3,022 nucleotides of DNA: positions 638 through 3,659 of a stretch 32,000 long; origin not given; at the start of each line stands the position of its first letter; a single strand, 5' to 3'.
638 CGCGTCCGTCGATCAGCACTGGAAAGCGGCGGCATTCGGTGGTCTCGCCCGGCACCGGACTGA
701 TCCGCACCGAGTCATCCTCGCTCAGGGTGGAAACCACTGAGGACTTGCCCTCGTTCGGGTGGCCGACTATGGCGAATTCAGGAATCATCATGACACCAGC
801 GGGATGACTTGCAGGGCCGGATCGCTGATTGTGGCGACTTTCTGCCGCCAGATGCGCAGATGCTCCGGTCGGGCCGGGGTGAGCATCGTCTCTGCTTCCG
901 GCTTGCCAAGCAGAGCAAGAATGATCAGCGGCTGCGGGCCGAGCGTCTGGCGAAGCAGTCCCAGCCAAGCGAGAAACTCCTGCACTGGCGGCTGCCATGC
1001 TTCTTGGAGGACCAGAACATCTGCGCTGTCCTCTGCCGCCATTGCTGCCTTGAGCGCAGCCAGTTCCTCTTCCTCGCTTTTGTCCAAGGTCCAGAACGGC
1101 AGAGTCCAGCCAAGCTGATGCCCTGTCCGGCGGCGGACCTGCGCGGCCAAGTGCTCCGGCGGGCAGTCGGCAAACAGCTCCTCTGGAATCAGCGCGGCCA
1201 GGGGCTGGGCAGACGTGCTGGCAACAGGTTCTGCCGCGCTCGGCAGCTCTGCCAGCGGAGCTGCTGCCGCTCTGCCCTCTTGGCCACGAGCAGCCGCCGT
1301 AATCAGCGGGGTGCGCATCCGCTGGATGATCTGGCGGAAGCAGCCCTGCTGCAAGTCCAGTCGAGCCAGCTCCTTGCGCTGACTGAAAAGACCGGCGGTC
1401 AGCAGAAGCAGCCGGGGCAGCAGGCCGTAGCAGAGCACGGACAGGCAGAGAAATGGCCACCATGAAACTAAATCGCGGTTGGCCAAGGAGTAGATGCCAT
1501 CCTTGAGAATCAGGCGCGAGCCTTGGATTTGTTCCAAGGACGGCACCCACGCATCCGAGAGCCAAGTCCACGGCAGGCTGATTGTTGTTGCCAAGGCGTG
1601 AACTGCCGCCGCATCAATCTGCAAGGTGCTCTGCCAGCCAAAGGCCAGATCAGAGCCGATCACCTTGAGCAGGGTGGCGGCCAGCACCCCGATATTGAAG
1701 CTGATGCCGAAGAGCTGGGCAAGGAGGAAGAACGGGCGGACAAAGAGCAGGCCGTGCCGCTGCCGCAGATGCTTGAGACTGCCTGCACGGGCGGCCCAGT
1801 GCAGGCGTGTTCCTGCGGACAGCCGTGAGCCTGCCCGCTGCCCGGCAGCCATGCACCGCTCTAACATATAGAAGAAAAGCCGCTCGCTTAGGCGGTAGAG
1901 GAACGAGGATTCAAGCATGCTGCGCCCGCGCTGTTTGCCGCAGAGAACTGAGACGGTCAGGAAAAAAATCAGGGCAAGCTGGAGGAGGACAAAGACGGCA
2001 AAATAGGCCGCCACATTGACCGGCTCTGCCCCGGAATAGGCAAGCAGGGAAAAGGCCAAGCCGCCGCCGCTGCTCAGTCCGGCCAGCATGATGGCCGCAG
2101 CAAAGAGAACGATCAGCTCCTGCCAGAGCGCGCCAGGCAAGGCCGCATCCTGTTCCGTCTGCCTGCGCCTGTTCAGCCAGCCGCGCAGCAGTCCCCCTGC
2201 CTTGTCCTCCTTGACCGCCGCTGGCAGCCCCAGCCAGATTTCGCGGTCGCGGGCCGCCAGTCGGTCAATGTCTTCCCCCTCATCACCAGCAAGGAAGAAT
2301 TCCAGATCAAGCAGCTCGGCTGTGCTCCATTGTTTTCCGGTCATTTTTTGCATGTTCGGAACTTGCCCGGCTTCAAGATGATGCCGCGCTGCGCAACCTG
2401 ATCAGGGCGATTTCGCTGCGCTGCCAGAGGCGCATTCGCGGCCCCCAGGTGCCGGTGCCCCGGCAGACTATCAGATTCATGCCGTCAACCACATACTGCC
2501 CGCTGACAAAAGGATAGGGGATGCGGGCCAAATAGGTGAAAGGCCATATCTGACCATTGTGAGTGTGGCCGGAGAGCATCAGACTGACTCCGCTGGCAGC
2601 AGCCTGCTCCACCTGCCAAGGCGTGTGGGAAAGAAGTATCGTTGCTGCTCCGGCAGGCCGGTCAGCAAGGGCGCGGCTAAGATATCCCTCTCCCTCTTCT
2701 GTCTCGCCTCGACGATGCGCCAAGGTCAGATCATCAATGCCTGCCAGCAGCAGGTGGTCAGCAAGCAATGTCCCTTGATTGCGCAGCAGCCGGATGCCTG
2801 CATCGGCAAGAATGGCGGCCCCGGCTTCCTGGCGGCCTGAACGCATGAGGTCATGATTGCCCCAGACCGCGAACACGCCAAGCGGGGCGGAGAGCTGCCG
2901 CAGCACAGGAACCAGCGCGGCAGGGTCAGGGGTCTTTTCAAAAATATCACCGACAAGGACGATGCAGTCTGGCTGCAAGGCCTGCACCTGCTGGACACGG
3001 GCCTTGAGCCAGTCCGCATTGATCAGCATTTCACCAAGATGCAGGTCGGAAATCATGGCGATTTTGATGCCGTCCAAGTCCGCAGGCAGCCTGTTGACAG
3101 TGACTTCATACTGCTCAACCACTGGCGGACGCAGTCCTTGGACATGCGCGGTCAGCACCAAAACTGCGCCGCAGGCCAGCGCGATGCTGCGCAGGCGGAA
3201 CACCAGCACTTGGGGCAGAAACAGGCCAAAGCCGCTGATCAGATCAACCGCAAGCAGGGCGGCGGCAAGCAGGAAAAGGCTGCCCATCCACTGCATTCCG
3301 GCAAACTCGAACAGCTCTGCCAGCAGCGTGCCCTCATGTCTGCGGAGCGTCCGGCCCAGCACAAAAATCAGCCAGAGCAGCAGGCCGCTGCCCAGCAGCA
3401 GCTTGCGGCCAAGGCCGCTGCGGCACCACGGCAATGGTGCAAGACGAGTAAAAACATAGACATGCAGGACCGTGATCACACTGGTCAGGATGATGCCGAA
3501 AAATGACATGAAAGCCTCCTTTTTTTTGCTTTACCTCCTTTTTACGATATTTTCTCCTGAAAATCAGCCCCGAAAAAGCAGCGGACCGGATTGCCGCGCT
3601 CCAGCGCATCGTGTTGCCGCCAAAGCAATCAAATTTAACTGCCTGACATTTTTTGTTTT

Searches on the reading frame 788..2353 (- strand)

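Call 49: search_protein_families(library=pfam, proteins=[window:788-2353:-], max_evalue=0.001)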
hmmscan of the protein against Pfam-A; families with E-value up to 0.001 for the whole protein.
window:788-2353:- (521 aa): 1 family
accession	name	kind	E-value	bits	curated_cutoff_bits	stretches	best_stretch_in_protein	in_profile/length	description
PF11067.13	DUF2868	-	2.3e-58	198.7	26.8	1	192-510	13-314/315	Protein of unknown function (DUF2868)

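Call 79: search_protein_families(library=padloc, proteins=[window:788-2353:-], max_evalue=0.001)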
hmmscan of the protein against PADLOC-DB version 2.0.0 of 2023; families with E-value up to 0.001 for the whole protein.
window:788-2353:- (521 aa): 0 families

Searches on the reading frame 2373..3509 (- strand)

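Call 49: search_protein_families(library=pfam, proteins=[window:2373-3509:-], max_evalue=0.001)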
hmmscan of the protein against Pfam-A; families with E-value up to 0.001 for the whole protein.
window:2373-3509:- (378 aa): 2 families
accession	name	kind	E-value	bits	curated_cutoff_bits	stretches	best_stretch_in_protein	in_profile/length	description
PF00149.33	Metallophos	-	2.1e-12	48.4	21.5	1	148-318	1-190/191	Calcineurin-like phosphoesterase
PF12850.12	Metallophos_2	-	2.6e-08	34.4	27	1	149-318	2-118/154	Calcineurin-like phosphoesterase superfamily domain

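Call 79: search_protein_families(library=padloc, proteins=[window:2373-3509:-], max_evalue=0.001)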
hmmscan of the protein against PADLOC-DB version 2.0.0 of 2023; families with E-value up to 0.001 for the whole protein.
window:2373-3509:- (378 aa): 0 families
